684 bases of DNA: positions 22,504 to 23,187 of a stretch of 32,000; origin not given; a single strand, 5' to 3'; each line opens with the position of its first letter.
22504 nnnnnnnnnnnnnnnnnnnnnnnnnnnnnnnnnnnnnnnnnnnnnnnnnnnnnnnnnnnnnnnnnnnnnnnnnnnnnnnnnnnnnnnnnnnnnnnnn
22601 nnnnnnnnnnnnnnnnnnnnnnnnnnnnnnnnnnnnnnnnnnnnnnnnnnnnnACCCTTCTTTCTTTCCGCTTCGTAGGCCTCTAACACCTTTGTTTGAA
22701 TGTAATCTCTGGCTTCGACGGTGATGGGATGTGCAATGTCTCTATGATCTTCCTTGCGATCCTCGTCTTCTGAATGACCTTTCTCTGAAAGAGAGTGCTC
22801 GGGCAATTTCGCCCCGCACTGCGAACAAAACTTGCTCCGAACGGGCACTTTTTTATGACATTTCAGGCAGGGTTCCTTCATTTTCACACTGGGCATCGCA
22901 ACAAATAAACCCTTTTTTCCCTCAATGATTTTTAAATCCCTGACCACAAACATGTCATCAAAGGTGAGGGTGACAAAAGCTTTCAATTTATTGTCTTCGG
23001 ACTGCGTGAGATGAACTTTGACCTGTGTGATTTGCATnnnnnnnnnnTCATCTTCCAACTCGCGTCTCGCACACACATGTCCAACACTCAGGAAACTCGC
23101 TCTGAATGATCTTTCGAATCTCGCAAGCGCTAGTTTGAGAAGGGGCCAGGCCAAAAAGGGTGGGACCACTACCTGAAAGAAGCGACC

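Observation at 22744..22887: SpoVG with a zinc-ribbon inserted into its surface loop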

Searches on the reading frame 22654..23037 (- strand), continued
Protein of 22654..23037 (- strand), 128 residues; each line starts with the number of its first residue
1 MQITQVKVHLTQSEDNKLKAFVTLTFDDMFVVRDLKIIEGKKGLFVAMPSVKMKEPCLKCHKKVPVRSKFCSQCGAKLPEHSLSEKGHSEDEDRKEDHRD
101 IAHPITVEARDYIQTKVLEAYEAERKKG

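Call 38: search_protein_families(library=pfam, alignment_id=A1, max_evalue=0.001)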
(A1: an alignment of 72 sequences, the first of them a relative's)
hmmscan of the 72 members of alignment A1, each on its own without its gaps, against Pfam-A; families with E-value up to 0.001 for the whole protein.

A. member 1, P0001 (128 aa): 5 families
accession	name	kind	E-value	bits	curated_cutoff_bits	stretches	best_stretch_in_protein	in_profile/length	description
PF04026.17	SpoVG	-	1.1e-28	99.6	29.6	1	1-122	1-81/82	SpoVG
PF13240.11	Zn_Ribbon_1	-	3.4e-06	27.1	25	1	57-78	2-23/23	zinc-ribbon domain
PF12773.13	DZR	-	3.7e-05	24.2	27.3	1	56-75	26-45/45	Double zinc ribbon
PF18439.7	zf_UBZ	-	0.00069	19.7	25.6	0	69-85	3-19/32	Ubiquitin-Binding Zinc Finger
PF18912.6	DZR_2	-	0.00085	19.5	27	0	54-83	21-51/56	Double zinc ribbon domain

B. families by the number of members that match (of 72 scanned): 12 families
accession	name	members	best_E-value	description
PF04026.17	SpoVG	72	2e-31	SpoVG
PF12773.13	DZR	69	2.1e-06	Double zinc ribbon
PF13240.11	Zn_Ribbon_1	57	2.6e-08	zinc-ribbon domain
PF00641.23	Zn_ribbon_RanBP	6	0.00031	Zn-finger in Ran binding protein and others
PF13248.11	Zn_ribbon_3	5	1.5e-05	zinc-ribbon domain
PF18912.6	DZR_2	4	0.00041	Double zinc ribbon domain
PF24463.1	DUF7577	2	4.8e-05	Domain of unknown function (DUF7577)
PF17032.10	Zn_ribbon_15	1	0.0005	zinc-ribbon family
PF09334.17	tRNA-synt_1g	1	0.00054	tRNA synthetases class I (M)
PF06827.20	zf-FPG_IleRS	1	0.00062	Zinc finger found in FPG and IleRS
PF24460.1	DUF7575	1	0.00063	Domain of unknown function (DUF7575)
PF18439.7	zf_UBZ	1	0.00069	Ubiquitin-Binding Zinc Finger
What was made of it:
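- On Zn_Ribbon_1 (Pfam PF13240): 57 of 72 relatives hit at E <= 1e-3 (call 38).
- On RanBP2-type zinc finger (Pfam PF00641): Only 6 of 72 relatives hit weakly (call 38).
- Closest known: RanBP2-type zinc fingers. Same: 6 of 72 members hit PF00641 at E <= 1e-3 (call 38).
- DZR (PF12773) or PF13240 is hit by 69 and 57 of 72 family members respectively (call 38).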

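Call 39: find_encoding_contigs(protein=P0001, flank=3000, max_places=3)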
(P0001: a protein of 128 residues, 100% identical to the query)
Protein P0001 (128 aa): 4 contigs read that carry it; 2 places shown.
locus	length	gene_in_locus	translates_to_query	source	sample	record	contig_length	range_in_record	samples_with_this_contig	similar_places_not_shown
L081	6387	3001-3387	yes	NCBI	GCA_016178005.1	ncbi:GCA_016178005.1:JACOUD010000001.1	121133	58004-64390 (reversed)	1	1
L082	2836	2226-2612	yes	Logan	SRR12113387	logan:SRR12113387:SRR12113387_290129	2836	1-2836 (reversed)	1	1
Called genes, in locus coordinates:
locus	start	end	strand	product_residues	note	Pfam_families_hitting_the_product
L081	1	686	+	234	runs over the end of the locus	PF22175:Ogg-HhH (weak), PF00730:HhH-GPD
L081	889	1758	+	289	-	PF12974:Phosphonate-bd (weak), PF01634:HisG, PF08029:HisG_C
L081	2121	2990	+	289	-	PF00288:GHMP_kinases_N, PF08544:GHMP_kinases_C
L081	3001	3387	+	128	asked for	PF04026:SpoVG, PF13240:Zn_Ribbon_1 (weak)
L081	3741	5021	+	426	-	PF00483:NTP_transferase, PF01128:IspD, PF12804:NTP_transf_3, PF25084:LbH_EIF2B (weak), PF25087:GMPPB_C (weak), PF00132:Hexapep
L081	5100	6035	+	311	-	PF13793:Pribosyltran_N, PF00156:Pribosyltran, PF14572:Pribosyl_synth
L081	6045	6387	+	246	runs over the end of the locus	PF01386:Ribosomal_L25p, PF14693:Ribosomal_TL5_C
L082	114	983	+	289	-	PF12974:Phosphonate-bd (weak), PF01634:HisG, PF08029:HisG_C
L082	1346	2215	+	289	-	PF00288:GHMP_kinases_N, PF08544:GHMP_kinases_C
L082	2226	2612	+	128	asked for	PF04026:SpoVG, PF13240:Zn_Ribbon_1 (weak)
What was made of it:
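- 22651..23037 (-): spoVG coding sequence (128 codons plus stop). The true start is ATG 23037, not the upstream GTG 23169 of the mechanical ORF. Gene called identically in GCA_016178005.1 (call 39).
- The same protein was assembled independently in a second dataset (call 39).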

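Call 43: find_encoding_contigs(protein=P0012, flank=5000, max_places=2)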
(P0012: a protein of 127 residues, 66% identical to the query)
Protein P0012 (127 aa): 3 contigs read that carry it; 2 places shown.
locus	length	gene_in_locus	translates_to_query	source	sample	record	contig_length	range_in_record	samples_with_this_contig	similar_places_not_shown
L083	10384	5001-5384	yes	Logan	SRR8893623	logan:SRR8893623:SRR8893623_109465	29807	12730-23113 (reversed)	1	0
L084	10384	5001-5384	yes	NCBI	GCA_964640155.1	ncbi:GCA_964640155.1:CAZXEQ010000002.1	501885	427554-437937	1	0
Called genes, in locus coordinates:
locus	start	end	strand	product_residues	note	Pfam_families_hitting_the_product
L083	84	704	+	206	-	PF00551:Formyl_trans_N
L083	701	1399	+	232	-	PF00730:HhH-GPD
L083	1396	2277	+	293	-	PF12974:Phosphonate-bd (faint), PF01634:HisG, PF08029:HisG_C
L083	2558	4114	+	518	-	PF13429:TPR_15 (faint), PF07719:TPR_2 (weak), PF13414:TPR_11 (weak), PF23914:TPR_CcmH_CycH, PF25063:ARM_TT21_C (weak), PF14559:TPR_19 (weak), PF00515:TPR_1 (weak), PF13414:TPR_11 (weak), +17 more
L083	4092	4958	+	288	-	PF00288:GHMP_kinases_N, PF08544:GHMP_kinases_C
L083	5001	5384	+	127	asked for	PF04026:SpoVG, PF13240:Zn_Ribbon_1 (faint)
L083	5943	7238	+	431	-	PF00483:NTP_transferase, PF01128:IspD, PF12804:NTP_transf_3, PF25084:LbH_EIF2B, PF25087:GMPPB_C (weak), PF00132:Hexapep, PF14602:Hexapep_2 (faint), PF00132:Hexapep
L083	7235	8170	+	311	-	PF13793:Pribosyltran_N, PF00156:Pribosyltran, PF14572:Pribosyl_synth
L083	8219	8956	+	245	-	PF01386:Ribosomal_L25p, PF14693:Ribosomal_TL5_C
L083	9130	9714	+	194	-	PF01195:Pept_tRNA_hydro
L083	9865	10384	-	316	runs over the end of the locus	-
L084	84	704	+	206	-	PF00551:Formyl_trans_N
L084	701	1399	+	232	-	PF00730:HhH-GPD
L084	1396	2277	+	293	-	PF12974:Phosphonate-bd (faint), PF01634:HisG, PF08029:HisG_C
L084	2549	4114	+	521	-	PF25064:ARM_TT21_5th (faint), PF07719:TPR_2 (weak), PF13414:TPR_11 (weak), PF23914:TPR_CcmH_CycH, PF25063:ARM_TT21_C (weak), PF14559:TPR_19 (weak), PF00515:TPR_1 (weak), PF13414:TPR_11 (weak), +17 more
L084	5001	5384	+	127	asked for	PF04026:SpoVG, PF13240:Zn_Ribbon_1 (faint)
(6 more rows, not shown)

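Call 44: find_encoding_contigs(protein=P0011, flank=5000, max_places=2)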
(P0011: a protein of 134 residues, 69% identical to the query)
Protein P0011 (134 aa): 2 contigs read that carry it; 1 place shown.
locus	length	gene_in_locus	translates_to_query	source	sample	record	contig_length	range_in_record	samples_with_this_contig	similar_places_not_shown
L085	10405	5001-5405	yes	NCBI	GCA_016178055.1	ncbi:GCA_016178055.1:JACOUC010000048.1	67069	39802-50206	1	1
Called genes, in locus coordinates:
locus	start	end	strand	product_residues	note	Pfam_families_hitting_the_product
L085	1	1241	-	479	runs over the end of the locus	PF00072:Response_reg, PF00158:Sigma54_activat, PF14532:Sigma54_activ_2, PF07724:AAA_2 (weak), PF00004:AAA (weak), PF07728:AAA_5 (weak), PF25601:AAA_lid_14, PF02954:HTH_8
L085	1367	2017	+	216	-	PF00551:Formyl_trans_N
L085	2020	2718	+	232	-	PF00730:HhH-GPD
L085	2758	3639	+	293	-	PF12974:Phosphonate-bd (weak), PF01634:HisG, PF08029:HisG_C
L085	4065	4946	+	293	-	PF00288:GHMP_kinases_N, PF08544:GHMP_kinases_C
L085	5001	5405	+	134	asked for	PF04026:SpoVG, PF12773:DZR (faint)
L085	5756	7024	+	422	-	PF00483:NTP_transferase, PF01128:IspD, PF12804:NTP_transf_3, PF25084:LbH_EIF2B, PF25087:GMPPB_C (weak), PF00132:Hexapep, PF14602:Hexapep_2 (weak)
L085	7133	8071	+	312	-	PF13793:Pribosyltran_N, PF00156:Pribosyltran, PF14572:Pribosyl_synth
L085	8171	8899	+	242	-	PF01386:Ribosomal_L25p, PF14693:Ribosomal_TL5_C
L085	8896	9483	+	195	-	PF01195:Pept_tRNA_hydro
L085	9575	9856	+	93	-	PF01250:Ribosomal_S6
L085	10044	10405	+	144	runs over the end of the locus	PF00436:SSB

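Call 53: list_cluster_members(proteins=[P0124, P0125, P0127, P0132, P0135, P0140, P0158, P0182, P0213, P0236])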
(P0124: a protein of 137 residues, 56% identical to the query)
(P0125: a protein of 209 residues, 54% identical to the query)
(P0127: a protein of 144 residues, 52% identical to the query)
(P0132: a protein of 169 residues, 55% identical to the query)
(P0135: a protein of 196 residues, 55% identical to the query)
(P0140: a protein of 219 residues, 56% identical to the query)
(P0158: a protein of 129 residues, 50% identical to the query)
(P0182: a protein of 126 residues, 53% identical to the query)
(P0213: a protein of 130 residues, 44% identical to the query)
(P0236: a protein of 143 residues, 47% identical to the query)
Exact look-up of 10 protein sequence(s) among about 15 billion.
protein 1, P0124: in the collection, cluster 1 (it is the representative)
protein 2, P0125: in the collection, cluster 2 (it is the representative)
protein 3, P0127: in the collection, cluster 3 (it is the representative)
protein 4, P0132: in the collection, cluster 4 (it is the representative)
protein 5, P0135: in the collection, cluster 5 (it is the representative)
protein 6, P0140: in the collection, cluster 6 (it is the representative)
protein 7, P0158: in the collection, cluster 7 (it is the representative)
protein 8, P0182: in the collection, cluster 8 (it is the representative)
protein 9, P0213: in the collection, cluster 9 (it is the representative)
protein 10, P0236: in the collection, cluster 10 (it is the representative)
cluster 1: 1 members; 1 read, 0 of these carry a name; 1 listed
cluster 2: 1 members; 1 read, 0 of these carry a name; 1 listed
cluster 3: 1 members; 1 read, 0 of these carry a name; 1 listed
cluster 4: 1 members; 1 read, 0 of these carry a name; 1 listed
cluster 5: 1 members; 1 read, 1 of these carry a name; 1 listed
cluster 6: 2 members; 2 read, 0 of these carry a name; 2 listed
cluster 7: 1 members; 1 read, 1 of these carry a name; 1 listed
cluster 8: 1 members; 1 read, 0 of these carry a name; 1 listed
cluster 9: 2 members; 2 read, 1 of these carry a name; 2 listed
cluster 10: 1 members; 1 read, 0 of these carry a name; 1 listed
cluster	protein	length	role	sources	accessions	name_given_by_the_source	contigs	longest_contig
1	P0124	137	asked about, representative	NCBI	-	-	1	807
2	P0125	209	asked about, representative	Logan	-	-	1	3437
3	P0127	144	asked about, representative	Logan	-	-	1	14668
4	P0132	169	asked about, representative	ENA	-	-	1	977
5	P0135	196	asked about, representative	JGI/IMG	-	stage V sporulation protein G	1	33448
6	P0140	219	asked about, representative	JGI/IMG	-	-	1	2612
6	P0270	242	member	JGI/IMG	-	-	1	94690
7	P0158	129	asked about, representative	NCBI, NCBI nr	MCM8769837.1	MAG: septation protein SpoVG family protein [Candidatus Omnitrophica bacterium] | septation protein SpoVG family protein [Candidatus Omnitrophota bacterium]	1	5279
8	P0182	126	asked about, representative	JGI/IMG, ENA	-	-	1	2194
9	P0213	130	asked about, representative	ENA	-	-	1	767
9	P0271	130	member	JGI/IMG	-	stage V sporulation protein G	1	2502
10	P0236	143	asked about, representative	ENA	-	-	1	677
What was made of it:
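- Tried and rejected: Added almost no taxonomy: one Omnitrophota name (call 53).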

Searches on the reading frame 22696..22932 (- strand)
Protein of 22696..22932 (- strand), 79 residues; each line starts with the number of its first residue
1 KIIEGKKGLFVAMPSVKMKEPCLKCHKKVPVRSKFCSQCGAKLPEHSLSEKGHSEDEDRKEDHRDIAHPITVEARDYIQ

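Call 30: find_related_loci(query=A2, collection=genome_contigs, flank=6000)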
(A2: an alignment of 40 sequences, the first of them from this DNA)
Query A2 (79 aa) in genome_contigs; peptide patterns used: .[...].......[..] (x = any residue, [..] = any of these).
600 stretches matched a pattern (row limit reached: there are more); 169 encode a relative of the query (tblastn E <= 1e-3); the best 80 are kept; 80 distinct loci.
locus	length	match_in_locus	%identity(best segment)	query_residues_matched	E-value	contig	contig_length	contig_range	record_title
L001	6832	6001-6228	63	1-79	4e-29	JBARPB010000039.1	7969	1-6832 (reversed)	MAG: Candidatus Omnitrophota bacterium isolate MFD13423_ilm_asm_bin5 k127_53159, whole genome shotgun sequence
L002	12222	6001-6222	56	1-79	7e-28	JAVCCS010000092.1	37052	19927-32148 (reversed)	MAG: Candidatus Theseobacter exili isolate MAG_3300035698_1968 Ga0374944_279624, whole genome shotgun sequence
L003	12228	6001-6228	59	1-79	1e-27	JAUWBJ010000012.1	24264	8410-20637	MAG: Candidatus Omnitrophota bacterium isolate CSMAG_1317 CSMAG_1317_k141_1139897_length_24264_cov_8.0000, whole genome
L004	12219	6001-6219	59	1-79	2e-27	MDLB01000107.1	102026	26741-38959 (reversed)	PVC group bacterium (ex Bugula neritina AB1) isolate AB1-3 AB834_contig000107, whole genome shotgun sequence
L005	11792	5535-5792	52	1-79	2e-26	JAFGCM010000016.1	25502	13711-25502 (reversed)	MAG: Candidatus Omnitrophota bacterium isolate Zod_Metabat.1113 k87_2015117, whole genome shotgun sequence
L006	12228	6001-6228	57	1-79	3e-26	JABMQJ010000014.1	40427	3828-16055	MAG: Candidatus Omnitrophota bacterium isolate bin.346 k141_3015611, whole genome shotgun sequence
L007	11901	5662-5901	57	1-79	1e-25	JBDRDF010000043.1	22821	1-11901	MAG: Candidatus Omnitrophota bacterium isolate MEGAHIT-group-1.237 k141_11231359, whole genome shotgun sequence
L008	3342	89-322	57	1-79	1e-25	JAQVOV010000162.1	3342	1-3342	MAG: Candidatus Omnitrophota bacterium isolate STF1_189 NODE_132500_length_3342_cov_2.586003_Sandtown_F1, whole genome s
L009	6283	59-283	58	1-79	3e-25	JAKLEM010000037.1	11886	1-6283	MAG: Candidatus Auribacterota bacterium isolate RA.bin133 RA.bin133_37, whole genome shotgun sequence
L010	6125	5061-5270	56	1-79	5e-25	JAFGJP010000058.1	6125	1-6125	MAG: Candidatus Auribacterota bacterium isolate Zod_Metabat.284 k87_1223831, whole genome shotgun sequence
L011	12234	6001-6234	60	1-79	4e-25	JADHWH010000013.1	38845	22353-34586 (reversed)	MAG: Candidatus Omnitrophota bacterium isolate BS750m-G22 BS-750m-C1008, whole genome shotgun sequence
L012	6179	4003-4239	57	1-79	6e-25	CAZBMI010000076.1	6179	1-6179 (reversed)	MAG TPA_asm: uncultured Planctomycetia bacterium isolate binchicken_co77_39 genome assembly, contig: NODE_13425_length_6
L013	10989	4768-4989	56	1-79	7e-25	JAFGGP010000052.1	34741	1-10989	MAG: Candidatus Omnitrophota bacterium isolate Zod_Metabat.1390 k87_14121060, whole genome shotgun sequence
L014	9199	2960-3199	57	1-79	3e-24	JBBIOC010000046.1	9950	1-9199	MAG: Candidatus Omnitrophota bacterium isolate RVF170221_bin_270 NODE_923_length_9950_cov_3.808489, whole genome shotgun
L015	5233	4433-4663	54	1-79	8e-24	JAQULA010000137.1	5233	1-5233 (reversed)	MAG: Candidatus Omnitrophota bacterium isolate STD1_12 NODE_60555_length_5233_cov_3.477477_Sandtown_D1, whole genome sho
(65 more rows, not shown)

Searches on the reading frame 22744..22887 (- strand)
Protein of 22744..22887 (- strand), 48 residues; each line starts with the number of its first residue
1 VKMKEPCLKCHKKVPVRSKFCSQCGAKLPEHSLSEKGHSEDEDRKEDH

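Call 6: search_protein_families(library=pfam, proteins=[window:22744-22887:-], max_evalue=1)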
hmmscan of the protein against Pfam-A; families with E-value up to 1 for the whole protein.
seq(48 aa): 10 families
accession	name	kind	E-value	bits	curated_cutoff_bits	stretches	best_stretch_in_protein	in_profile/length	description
PF13240.11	Zn_Ribbon_1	-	5.7e-07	29.6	25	1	7-28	2-23/23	zinc-ribbon domain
PF12773.13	DZR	-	8.3e-06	26.3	27.3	1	7-28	1-22/45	Double zinc ribbon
PF18439.7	zf_UBZ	-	4.4e-05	23.5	25.6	1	19-35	3-19/32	Ubiquitin-Binding Zinc Finger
PF18912.6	DZR_2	-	0.0002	21.5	27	1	6-33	23-51/56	Double zinc ribbon domain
PF17032.10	Zn_ribbon_15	-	0.015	16.5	28.9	1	4-25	52-73/73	zinc-ribbon family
PF09297.16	Zn_ribbon_NUD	-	0.018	15.2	24.8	1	17-27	2-12/32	NADH pyrophosphatase zinc ribbon domain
PF01529.25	DHHC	-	0.021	15.3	28.7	1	4-25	5-26/133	DHHC palmitoyltransferase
PF14803.11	Zn_ribbon_Nudix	-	0.028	14.8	25.6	1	19-28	1-10/34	Nudix N-terminal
PF13248.11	Zn_ribbon_3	-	0.053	13.5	27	1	7-28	5-26/26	zinc-ribbon domain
PF11845.13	Tll0287-like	-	0.3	11.9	24.1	1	1-20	97-117/144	Tll0287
